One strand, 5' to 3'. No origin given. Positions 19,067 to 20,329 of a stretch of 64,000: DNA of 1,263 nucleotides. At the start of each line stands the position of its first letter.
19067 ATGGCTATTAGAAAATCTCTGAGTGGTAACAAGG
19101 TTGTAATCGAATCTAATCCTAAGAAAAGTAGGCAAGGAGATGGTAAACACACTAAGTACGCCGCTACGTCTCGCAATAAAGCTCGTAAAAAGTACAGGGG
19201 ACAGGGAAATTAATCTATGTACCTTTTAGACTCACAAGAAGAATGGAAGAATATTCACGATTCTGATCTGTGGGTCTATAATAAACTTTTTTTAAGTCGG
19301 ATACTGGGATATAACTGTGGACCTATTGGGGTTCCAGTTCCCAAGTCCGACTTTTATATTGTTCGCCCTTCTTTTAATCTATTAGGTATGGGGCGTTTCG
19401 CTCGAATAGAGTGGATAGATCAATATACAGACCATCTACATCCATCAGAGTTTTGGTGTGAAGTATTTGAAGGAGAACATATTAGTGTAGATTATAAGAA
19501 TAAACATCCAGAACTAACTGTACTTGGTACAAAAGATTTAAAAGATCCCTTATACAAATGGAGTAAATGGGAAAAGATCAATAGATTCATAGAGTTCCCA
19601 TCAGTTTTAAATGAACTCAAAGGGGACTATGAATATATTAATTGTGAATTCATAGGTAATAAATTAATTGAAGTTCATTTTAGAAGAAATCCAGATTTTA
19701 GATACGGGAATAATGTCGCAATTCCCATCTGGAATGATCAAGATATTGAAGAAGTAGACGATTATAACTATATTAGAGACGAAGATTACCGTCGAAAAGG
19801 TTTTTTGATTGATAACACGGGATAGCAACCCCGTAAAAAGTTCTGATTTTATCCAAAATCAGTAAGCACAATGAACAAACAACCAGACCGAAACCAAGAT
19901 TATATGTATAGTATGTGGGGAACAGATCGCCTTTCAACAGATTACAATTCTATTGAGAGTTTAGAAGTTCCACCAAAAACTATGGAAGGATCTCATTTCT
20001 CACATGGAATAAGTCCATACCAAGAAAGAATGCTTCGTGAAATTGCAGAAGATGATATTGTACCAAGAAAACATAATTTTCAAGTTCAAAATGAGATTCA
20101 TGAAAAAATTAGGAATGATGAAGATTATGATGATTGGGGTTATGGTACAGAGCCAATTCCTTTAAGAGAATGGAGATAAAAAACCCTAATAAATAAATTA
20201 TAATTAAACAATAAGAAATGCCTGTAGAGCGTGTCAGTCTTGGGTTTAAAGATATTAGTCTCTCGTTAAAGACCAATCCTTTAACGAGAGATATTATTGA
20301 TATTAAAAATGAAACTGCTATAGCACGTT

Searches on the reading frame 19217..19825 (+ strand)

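Call 11: search_protein_families(library=pfam, proteins=[window:19217-19825:+], max_evalue=0.01)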
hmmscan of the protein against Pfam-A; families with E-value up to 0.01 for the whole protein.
window:19217-19825:+ (202 aa): 0 families

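Call 12: search_protein_families(library=phrogs, proteins=[window:19217-19825:+], max_evalue=0.001)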
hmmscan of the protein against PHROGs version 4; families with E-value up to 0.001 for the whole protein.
window:19217-19825:+ (202 aa): 1 family
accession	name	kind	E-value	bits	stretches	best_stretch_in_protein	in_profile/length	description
phrog_3577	-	unknown function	1.3e-55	189.1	1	8-198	5-201/202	-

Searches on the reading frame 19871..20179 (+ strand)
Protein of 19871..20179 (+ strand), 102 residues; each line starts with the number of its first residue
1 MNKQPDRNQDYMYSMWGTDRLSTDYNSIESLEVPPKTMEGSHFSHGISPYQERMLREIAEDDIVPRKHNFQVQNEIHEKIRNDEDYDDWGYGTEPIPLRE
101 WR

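Call 100: search_dna_similar(query=window:19871-20179:+, collection=phages, mode=protein, max_rows=5)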
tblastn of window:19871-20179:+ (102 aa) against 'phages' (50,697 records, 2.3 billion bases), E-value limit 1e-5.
Records with a match: 6; places in all: 6; records where one place covers at least 80% of the query: 2.
Best place of each record, by identity: 60-80% 3; <60% 3.
By first word of the organism name: Synechococcus 6.
By host as written in the record: Synechococcus sp. 4; Synechococcus sp. KCZYC6 2.
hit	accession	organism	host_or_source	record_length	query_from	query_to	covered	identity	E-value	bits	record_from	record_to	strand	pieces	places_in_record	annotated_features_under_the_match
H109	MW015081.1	Synechococcus phage S-SRM01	Synechococcus sp. KCZYC6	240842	6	102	95%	46.4%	4e-17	80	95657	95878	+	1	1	hypothetical protein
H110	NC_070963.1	Synechococcus phage S-SRM01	Synechococcus sp. KCZYC6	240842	6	102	95%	46.4%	4e-17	80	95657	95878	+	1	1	hypothetical protein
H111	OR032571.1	Synechococcus phage DSL-LC02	Synechococcus sp.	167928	51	95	44%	53.3%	1e-8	56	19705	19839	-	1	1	hypothetical protein (x2)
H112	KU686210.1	Synechococcus phage S-WAM1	Synechococcus sp.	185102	68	96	28%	79.3%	1e-7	53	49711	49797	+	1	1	hypothetical protein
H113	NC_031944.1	Synechococcus phage S-WAM1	Synechococcus sp.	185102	68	96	28%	79.3%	1e-7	53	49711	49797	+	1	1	hypothetical protein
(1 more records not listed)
